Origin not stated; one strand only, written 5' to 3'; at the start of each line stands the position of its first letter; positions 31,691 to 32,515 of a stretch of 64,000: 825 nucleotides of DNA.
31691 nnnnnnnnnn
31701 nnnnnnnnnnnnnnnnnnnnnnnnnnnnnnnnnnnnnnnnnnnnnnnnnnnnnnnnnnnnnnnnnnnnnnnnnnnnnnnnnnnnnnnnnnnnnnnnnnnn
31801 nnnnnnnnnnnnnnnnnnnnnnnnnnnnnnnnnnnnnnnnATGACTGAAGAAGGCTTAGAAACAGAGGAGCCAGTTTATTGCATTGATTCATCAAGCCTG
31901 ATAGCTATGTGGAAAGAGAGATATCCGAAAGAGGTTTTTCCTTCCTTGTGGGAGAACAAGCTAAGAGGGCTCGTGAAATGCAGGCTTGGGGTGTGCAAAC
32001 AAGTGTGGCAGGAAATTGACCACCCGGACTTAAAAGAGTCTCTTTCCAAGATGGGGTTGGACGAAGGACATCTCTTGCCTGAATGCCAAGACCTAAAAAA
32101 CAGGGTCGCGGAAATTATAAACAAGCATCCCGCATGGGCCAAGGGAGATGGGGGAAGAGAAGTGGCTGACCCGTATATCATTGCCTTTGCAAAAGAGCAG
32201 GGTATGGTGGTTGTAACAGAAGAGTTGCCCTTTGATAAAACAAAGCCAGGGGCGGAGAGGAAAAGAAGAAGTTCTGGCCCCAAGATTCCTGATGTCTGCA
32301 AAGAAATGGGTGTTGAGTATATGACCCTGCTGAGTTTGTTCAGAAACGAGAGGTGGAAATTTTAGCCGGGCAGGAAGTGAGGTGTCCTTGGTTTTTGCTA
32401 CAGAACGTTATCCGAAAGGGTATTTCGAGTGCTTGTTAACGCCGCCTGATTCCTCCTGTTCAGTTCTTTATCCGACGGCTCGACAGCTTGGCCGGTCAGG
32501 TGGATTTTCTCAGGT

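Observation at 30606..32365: Candidate two-gene defence or toxin-antitoxin-like module: HTH_XRE-ImmA/IrrE metallopeptidase translationally coupled to a DUF4411 PIN-like protein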

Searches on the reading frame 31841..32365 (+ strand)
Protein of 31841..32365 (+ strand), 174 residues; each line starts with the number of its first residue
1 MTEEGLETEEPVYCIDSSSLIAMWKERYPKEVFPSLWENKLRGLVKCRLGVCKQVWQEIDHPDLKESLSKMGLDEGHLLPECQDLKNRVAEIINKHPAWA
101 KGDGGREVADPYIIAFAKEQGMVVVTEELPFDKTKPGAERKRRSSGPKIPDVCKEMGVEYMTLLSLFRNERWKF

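Call 3: search_protein_families(library=pfam, proteins=[window:31841-32365:+], max_evalue=0.01)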
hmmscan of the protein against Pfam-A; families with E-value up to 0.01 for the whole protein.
window:31841-32365:+ (174 aa): 1 family
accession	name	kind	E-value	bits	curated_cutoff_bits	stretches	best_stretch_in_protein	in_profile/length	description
PF14367.12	DUF4411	-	1.7e-24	86.9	23.5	1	13-174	1-159/159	Domain of unknown function (DUF4411)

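Call 4: search_protein_families(library=padloc, proteins=[window:31841-32365:+], max_evalue=0.01)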
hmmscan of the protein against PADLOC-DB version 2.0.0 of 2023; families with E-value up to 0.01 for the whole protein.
window:31841-32365:+ (174 aa): 0 families

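Call 5: search_protein_families(library=ncbifam, proteins=[window:31841-32365:+], max_evalue=0.01)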
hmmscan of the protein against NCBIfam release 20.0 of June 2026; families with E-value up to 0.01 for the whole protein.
window:31841-32365:+ (174 aa): 0 families

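Call 7: search_solved_structures(query=window:31841-32365:+, max_evalue=10, show_alignments=2)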
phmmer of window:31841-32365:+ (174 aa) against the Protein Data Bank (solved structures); distinct sequences matched with E-value up to 10: 2.
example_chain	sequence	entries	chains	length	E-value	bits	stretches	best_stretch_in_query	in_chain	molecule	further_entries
9vzy_D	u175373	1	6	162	4.7e-11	45.9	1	11-174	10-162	DUF4411 family protein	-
9vzz_A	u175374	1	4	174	9e-10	41.7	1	13-174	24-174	DUF4411 family protein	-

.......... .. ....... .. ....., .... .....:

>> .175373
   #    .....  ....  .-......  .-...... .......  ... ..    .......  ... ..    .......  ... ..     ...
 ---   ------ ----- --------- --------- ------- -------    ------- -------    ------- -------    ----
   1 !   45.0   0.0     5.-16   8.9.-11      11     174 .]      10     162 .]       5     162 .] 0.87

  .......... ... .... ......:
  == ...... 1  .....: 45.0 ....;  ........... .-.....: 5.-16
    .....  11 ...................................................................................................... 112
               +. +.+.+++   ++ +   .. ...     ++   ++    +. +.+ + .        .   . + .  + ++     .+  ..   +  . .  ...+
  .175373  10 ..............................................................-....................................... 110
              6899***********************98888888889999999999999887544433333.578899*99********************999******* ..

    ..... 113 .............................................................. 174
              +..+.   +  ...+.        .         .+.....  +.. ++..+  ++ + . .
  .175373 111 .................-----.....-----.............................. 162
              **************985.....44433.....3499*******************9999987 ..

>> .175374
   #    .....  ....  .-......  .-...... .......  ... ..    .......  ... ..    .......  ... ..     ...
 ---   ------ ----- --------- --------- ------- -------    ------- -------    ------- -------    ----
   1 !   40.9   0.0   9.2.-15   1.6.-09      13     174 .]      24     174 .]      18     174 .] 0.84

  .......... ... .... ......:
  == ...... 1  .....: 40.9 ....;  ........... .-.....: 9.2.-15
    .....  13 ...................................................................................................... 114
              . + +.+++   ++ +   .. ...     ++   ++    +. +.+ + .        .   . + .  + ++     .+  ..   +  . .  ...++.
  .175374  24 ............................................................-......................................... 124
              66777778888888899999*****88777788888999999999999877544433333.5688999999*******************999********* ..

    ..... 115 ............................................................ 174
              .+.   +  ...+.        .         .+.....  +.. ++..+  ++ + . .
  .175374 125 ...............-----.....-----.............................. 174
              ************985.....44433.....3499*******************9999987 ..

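Call 18: find_homologous_proteins(query=window:31841-32365:+, max_evalue=0.001)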
Query window:31841-32365:+ (174 aa): 1 proteins with E <= 0.001 among 33 candidates.
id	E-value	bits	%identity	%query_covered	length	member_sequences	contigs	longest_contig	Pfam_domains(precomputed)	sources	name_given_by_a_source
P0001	2.3e-115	401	100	100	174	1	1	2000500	PF14367.13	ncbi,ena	-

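Call 20: find_encoding_contigs(protein=P0001, flank=10000, max_places=3)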
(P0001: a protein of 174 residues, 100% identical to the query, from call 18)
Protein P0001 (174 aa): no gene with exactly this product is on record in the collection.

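Call 31: search_protein_representatives(protein=window:31841-32365:+)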
Query: 174 residues. Proteins with E-value up to 0.001 (for the whole library): 1229; up to 1e-10: 204; up to 1e-30: 2. The best 150 are listed.
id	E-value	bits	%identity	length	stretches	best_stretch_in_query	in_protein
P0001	7.3e-116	400.5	100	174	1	1-174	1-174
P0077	3.3e-36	140.9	53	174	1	7-174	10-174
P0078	1.3e-29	119.5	40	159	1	10-174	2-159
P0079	1.3e-20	90.1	37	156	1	11-168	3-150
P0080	5.1e-20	88.2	40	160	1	11-174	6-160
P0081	2.8e-19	85.8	40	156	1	12-174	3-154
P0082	3.1e-17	79.1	38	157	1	9-174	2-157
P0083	3.8e-17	78.8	39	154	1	13-174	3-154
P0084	4.0e-17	78.7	41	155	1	12-172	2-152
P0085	1.4e-16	77.0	34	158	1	12-174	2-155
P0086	1.6e-16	76.8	29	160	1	14-174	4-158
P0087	2.3e-16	76.3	36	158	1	10-174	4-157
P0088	2.3e-16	76.2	39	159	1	8-174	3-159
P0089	2.4e-16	76.2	38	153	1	13-174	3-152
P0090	3.2e-16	75.8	36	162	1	11-174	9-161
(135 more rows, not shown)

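Call 41: predict_structure(alignment_id=A1)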
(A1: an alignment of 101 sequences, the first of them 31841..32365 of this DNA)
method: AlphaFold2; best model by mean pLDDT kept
length: 174 residues; sequences in the alignment: 101
mean_pLDDT: 91.3   pTM: 0.86
mean pLDDT of the five models: 91.3, 91.2, 91.0, 89.9, 89.1
residues with pLDDT >= 90: 138; 70-90: 29; 50-70: 5; < 50: 2
segments of 3 or more residues with pLDDT < 50: none
pLDDT, mean of each block of 10 residues (from residue 1): 64 97 94 93 92 94 93 90 96 95 83 97 97 88 85 98 97 92
secondary structure, 60 per line:
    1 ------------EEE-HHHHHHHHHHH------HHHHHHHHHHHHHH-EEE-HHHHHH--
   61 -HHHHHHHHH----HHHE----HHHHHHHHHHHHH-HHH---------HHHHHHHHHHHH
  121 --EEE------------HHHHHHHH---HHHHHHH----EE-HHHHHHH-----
elements in order: E13-15 H17-27 H34-47 E49-51 H53-58 H62-70 H83-95 H109-120 E123-125 H138-145 H149-155 H163-169

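Call 46: fold_search(model_id=the predicted structure, library=pdb)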
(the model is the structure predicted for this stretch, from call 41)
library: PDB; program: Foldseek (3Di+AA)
matches with E <= 10: 505; with E <= 0.001: 6
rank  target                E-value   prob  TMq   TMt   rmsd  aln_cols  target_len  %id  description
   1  3h87_B                3.1e-04  1.00  0.51  0.62   5.9       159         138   14  Rv0301 Rv0300 Toxin Antitoxin Complex from Mycobacterium tuberculosis (released 2009-05-05)
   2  1v8p_C                5.8e-04  0.99  0.34  0.41   8.7       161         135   13  Crystal structure of PAE2754 from Pyrobaculum aerophilum (released 2004-02-10)
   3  6a7v_C                6.2e-04  1.00  0.47  0.57   6.2       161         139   16  Crystal structure of Mycobacterium tuberculosis VapBC11 toxin-antitoxin complex (released 2018-10-10)
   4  1v8p_B                7.4e-04  0.99  0.34  0.42   8.4       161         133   12  Crystal structure of PAE2754 from Pyrobaculum aerophilum (released 2004-02-10)
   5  1v8p_A                8.4e-04  1.00  0.37  0.46   8.4       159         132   14  Crystal structure of PAE2754 from Pyrobaculum aerophilum (released 2004-02-10)
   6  3h87_A                9.5e-04  1.00  0.49  0.61   6.0       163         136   13  Rv0301 Rv0300 Toxin Antitoxin Complex from Mycobacterium tuberculosis (released 2009-05-05)
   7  1y82_B                1.2e-03  1.00  0.51  0.59   6.0       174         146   14  Conserved hypothetical protein Pfu-367848-001 from Pyrococcus furiosus (released 2005-01-25)
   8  6a7v_G                1.4e-03  1.00  0.45  0.54   6.4       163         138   15  Crystal structure of Mycobacterium tuberculosis VapBC11 toxin-antitoxin complex (released 2018-10-10)
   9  1v8o_C                1.4e-03  0.99  0.37  0.46   8.2       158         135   13  Crystal Structure of PAE2754 from Pyrobaculum aerophilum (released 2004-02-10)
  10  7e8o_C                1.4e-03  0.99  0.41  0.38   9.9       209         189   12  Crystal structure of proteinaceous RNase P(PRORP) from Planctomycetes bacterium GWF2_40_8 complexed with Escherichia c (released 2022-03-02)
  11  6ifc_A                1.5e-03  1.00  0.44  0.56   6.3       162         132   14  Crystal structure of VapBC from Salmonella typhimurium (released 2020-01-29)
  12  1v8o_H                1.5e-03  0.99  0.37  0.46   8.2       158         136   13  Crystal Structure of PAE2754 from Pyrobaculum aerophilum (released 2004-02-10)
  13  9h6a_A                1.5e-03  1.00  0.47  0.59   5.9       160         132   12  Crystal structure of the E. coli F-plasmid VapBC toxin-antitoxin complex (released 2024-12-18)
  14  6sd6_D                1.7e-03  1.00  0.47  0.59   6.3       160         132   12  Structure of VapBC from Shigella sonnei (released 2020-08-26)
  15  7e8o_A                1.7e-03  0.99  0.39  0.35  11.1       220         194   11  Crystal structure of proteinaceous RNase P(PRORP) from Planctomycetes bacterium GWF2_40_8 complexed with Escherichia c (released 2022-03-02)
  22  6a7v_A                2.5e-03  1.00  0.45  0.55   6.2       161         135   17  Crystal structure of Mycobacterium tuberculosis VapBC11 toxin-antitoxin complex (released 2018-10-10)
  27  1v8p_F                3.2e-03  0.97  0.34  0.39  10.2       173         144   13  Crystal structure of PAE2754 from Pyrobaculum aerophilum (released 2004-02-10)
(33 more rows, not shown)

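Call 68: search_protein_families(library=padloc, proteins=[window:31841-32365:+], max_evalue=10)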
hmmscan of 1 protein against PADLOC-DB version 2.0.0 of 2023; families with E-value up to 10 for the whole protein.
window:31841-32365:+ (174 aa): 0 families

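Call 69: search_protein_families(library=phrogs, proteins=[window:31841-32365:+], max_evalue=0.001)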
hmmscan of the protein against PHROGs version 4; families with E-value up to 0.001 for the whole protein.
window:31841-32365:+ (174 aa): 1 family
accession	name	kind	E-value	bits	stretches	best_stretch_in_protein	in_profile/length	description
phrog_11126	-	unknown function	3e-18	67.1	1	13-173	4-162/167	-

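Call 70: search_dna_similar(query=window:31841-32365:+, collection=phages, mode=protein, max_evalue=0.00001, max_rows=15)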
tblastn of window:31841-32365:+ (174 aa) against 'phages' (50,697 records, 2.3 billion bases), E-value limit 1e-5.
Records with a match: 2; places in all: 2; records where one place covers at least 80% of the query: 2.
Best place of each record, by identity: <60% 2.
By first word of the organism name: Bacteriophage 2.
By host as written in the record: - 2.
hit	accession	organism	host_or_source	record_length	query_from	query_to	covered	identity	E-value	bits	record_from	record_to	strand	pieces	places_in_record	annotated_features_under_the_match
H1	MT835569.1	Bacteriophage sp.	human fecal samples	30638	6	174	97%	29.2%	4e-9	60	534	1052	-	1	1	record has no annotation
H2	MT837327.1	Bacteriophage sp.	human fecal samples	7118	13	174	93%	30.1%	5e-11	66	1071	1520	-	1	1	record has no annotation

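Call 71: search_dna_similar(query=window:31841-32365:+, collection=plasmids, mode=protein, max_evalue=0.00001, max_rows=15)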
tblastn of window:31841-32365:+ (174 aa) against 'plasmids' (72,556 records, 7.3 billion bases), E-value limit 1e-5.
Records with a match: 3; places in all: 3; records where one place covers at least 80% of the query: 3.
Best place of each record, by identity: <60% 3.
By first word of the organism name: Methylorubrum 1; Bradyrhizobium 1; Leptospira 1.
By predicted mobility (MOB-suite, as given by PLSDB): non-mobilizable 2; conjugative 1.
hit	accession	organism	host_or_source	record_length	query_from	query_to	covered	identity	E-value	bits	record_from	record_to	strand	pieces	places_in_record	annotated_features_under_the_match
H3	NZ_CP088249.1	Methylorubrum sp. B1-46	single cell,human skin swab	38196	12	174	94%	35.2%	1e-16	84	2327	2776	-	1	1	DUF4411 family protein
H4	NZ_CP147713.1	Bradyrhizobium septentrionale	Glycine max,cell culture,Root nodule ...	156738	13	172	92%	33.1%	4e-14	76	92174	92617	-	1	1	DUF4411 family protein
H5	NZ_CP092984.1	Leptospira interrogans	Homo sapiens,blood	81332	13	174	93%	29.2%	1e-6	55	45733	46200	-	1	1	DUF4411 family protein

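Call 72: get_annotated_region(hit=H3, flank=3000)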
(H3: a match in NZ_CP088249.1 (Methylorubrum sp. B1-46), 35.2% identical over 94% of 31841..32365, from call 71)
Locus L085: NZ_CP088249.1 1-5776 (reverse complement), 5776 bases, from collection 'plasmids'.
description: Methylorubrum sp. B1-46 plasmid pB146-2, complete sequence
organism: Methylorubrum sp. B1-46 (NCBI taxid 2897334)
taxonomy: Bacteria; Pseudomonadota; Alphaproteobacteria; Hyphomicrobiales; Methylobacteriaceae; Methylorubrum; Methylorubrum sp. B1-46
host: -; source: single cell,human skin swab; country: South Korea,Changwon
typing (MOB-suite, as given by PLSDB): non-mobilizable
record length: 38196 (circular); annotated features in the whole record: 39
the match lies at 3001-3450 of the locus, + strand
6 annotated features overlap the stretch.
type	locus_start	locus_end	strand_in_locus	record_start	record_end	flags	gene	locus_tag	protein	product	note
CDS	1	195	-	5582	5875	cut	-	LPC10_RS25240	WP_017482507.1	hypothetical protein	-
CDS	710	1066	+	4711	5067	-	-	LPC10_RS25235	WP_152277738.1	DUF2958 domain-containing protein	-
CDS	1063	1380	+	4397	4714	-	-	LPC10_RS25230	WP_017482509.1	hypothetical protein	-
CDS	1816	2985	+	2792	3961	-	-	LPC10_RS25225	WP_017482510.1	ImmA/IrrE family metallo-endopeptidase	-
CDS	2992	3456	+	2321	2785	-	-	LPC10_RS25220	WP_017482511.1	DUF4411 family protein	-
CDS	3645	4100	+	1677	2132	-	-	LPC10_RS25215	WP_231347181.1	hypothetical protein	-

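Call 73: get_annotated_region(hit=H5, flank=3000)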
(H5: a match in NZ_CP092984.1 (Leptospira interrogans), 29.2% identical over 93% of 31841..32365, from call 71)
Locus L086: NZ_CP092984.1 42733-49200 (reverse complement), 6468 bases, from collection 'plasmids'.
description: Leptospira interrogans strain FMAS_KG2 plasmid pLiSL43, complete sequence
organism: Leptospira interrogans (NCBI taxid 173)
taxonomy: Bacteria; Spirochaetota; Spirochaetia; Leptospirales; Leptospiraceae; Leptospira; Leptospira interrogans
host: -; source: Homo sapiens,blood; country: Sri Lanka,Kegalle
typing (MOB-suite, as given by PLSDB): non-mobilizable; replicon rep_cluster_216
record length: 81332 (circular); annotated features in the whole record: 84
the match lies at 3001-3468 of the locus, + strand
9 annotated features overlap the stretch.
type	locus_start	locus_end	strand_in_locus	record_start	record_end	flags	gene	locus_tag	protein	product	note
CDS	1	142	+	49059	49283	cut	-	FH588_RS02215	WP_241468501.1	toxin-antitoxin system, antitoxin component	-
CDS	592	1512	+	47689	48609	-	-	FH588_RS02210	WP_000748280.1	FlgO family outer membrane protein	-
CDS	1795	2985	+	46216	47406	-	-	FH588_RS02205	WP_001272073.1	XRE family transcriptional regulator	-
CDS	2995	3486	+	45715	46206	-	-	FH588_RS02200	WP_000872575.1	DUF4411 family protein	-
CDS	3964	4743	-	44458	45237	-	-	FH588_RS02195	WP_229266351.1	site-specific DNA-methyltransferase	GO:0009307 - DNA restriction-modification system [Evidence IEA]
CDS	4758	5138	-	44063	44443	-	-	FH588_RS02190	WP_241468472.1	hypothetical protein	-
CDS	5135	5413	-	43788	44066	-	-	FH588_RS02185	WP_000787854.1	hypothetical protein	-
CDS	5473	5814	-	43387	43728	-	-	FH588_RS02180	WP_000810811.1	hypothetical protein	-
CDS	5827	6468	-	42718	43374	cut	-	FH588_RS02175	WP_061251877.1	hypothetical protein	-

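Call 79: list_cluster_members(proteins=[P0001, P0002])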
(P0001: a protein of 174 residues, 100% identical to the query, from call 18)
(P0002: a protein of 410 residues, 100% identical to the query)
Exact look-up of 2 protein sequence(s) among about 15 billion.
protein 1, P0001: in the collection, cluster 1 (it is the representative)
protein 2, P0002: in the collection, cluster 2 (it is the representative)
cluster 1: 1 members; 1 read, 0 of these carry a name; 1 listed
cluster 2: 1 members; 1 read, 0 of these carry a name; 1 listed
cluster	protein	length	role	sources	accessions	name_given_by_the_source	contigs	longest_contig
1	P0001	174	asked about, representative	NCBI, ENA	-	-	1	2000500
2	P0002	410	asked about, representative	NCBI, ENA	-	-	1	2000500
